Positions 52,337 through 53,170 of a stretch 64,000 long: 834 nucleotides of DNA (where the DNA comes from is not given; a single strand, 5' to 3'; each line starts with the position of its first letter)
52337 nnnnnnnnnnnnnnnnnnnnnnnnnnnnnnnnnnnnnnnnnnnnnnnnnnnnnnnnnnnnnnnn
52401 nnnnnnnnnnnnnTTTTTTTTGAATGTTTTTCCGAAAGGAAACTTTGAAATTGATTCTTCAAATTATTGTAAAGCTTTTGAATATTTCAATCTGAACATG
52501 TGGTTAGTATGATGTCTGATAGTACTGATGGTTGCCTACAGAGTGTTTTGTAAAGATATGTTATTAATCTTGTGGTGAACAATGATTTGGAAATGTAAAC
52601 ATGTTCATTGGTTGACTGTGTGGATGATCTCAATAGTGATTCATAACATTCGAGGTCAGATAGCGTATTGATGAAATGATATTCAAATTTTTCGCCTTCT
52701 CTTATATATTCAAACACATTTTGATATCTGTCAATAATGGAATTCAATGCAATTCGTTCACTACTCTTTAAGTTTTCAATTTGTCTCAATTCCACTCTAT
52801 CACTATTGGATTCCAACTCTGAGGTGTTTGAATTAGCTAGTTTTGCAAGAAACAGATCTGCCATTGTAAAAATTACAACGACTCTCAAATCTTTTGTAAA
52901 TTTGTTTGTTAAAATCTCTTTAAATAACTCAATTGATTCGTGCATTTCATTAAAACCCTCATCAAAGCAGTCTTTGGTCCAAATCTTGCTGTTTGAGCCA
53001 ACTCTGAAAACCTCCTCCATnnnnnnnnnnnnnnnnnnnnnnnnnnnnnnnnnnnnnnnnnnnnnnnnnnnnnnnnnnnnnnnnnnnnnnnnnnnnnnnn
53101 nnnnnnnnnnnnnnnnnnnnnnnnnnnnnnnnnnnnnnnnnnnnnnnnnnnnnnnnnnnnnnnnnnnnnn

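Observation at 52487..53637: Second divergent Gα-like gene: the switch II glycine-glutamine dipeptide is replaced (RVGSNS), with a 35-nt intron exactly at the switch region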

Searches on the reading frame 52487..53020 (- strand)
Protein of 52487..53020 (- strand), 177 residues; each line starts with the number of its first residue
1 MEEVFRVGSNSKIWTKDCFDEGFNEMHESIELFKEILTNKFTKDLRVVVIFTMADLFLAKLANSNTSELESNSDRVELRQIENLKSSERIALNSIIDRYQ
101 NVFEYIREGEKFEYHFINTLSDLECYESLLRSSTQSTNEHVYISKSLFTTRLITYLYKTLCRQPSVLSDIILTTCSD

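Call 7: search_protein_families(library=pfam, proteins=[window:52487-53020:-], max_evalue=1)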
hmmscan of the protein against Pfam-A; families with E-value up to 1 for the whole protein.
window:52487-53020:- (177 aa): 1 family
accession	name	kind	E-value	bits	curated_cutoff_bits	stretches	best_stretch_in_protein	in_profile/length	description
PF00503.26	G-alpha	-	2.4e-10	40.5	48.8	1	20-122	226-319/333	G-protein alpha subunit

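Call 35: search_protein_representatives(protein=window:52490-53020:-)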
Query: 177 residues. Proteins with E-value up to 0.001 (for the whole library): 10; up to 1e-10: 2; up to 1e-30: 0. The best 10 are listed.
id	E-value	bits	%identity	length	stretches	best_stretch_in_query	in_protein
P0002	2.8e-24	102.1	46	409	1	19-169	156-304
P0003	4.4e-13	65.7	37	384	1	14-158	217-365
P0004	2.3e-10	56.9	36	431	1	18-163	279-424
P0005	4.0e-07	46.4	30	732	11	123-166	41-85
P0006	2.0e-06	44.1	32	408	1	15-170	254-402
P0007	6.6e-05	39.1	28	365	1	20-156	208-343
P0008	2.0e-04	37.6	29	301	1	27-160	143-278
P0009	2.4e-04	37.3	39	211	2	23-65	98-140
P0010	5.4e-04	36.2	32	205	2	24-64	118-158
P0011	6.0e-04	36.0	27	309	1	16-174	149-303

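Call 38: find_encoding_contigs(protein=P0002, flank=5000, max_places=4)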
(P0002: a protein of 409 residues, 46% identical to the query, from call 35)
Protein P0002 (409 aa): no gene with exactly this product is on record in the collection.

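Call 51: search_protein_families(library=pfam, proteins=[P0002, P0003, P0004, P0006, P0007, P0008, P0011], max_evalue=0.01)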
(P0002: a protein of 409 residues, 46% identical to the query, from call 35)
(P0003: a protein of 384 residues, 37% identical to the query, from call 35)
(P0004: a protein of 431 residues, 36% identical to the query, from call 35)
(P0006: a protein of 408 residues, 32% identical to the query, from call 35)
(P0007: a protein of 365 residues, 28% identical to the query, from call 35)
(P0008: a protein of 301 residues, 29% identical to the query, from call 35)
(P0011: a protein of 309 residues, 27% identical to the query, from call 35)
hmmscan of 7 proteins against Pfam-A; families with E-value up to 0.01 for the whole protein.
P0002 (409 aa): 1 family
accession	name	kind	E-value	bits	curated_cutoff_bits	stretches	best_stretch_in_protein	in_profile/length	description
PF00503.26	G-alpha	-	0.00059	19.5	48.8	1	94-263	167-324/333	G-protein alpha subunit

P0003 (384 aa): 6 families
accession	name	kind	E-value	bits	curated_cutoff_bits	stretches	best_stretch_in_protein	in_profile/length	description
PF00503.26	G-alpha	-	3.2e-24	86.1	48.8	1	11-340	14-329/333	G-protein alpha subunit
PF05673.19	DUF815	-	0.0021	17.7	23.8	1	14-40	49-75/249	Protein of unknown function (DUF815)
PF13401.12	AAA_22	-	0.0047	17.7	27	0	21-51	8-37/130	AAA domain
PF13173.12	AAA_14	-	0.0069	16.8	27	0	20-82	4-73/129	AAA domain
PF13191.12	AAA_16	-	0.007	17.3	32.6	0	19-56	25-63/167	AAA ATPase domain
PF10662.15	PduV-EutP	-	0.0083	16.4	21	0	19-40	2-23/143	Ethanolamine utilisation - propanediol utilisation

P0004 (431 aa): 5 families
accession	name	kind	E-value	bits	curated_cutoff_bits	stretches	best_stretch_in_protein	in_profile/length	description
PF00503.26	G-alpha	-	3.1e-42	145.3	48.8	1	70-394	10-330/333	G-protein alpha subunit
PF00025.27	Arf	-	1.8e-06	28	22.3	0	220-328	40-138/174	ADP-ribosylation factor family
PF03193.22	RsgA_GTPase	-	0.0014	18.9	30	1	30-115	60-141/174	RsgA GTPase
PF02283.22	CobU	-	0.0072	16.3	27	0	83-145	1-60/168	Cobinamide kinase / cobinamide phosphate guanyltransferase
PF01580.24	FtsK_SpoIIIE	-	0.0072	16.2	24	0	77-100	39-59/221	FtsK/SpoIIIE family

P0006 (408 aa): 3 families
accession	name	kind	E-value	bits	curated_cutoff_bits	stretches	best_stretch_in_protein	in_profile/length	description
PF00503.26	G-alpha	-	2e-43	149.3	48.8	1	56-368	7-331/333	G-protein alpha subunit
PF20720.3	nSTAND3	-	6.1e-05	23.2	27.2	1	61-120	10-71/155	Novel STAND NTPase 3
PF00025.27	Arf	-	0.00025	21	22.3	0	214-288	56-119/174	ADP-ribosylation factor family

P0007 (365 aa): 2 families
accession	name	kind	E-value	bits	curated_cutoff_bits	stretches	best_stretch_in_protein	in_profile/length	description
PF00503.26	G-alpha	-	2.8e-34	119.2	48.8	1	10-314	14-322/333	G-protein alpha subunit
PF00025.27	Arf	-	0.0024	17.8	22.3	0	166-197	59-90/174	ADP-ribosylation factor family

P0008 (301 aa): 2 families
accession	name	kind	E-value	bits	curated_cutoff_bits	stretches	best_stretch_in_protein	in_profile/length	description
PF00503.26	G-alpha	-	1.9e-21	77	48.8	1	25-237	105-316/333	G-protein alpha subunit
PF00025.27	Arf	-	0.00017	21.6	22.3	1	85-195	43-149/174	ADP-ribosylation factor family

P0011 (309 aa): 1 family
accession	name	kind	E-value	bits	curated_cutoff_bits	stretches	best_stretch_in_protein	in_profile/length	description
PF00503.26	G-alpha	-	8.8e-28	97.8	48.8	1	47-265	116-331/333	G-protein alpha subunit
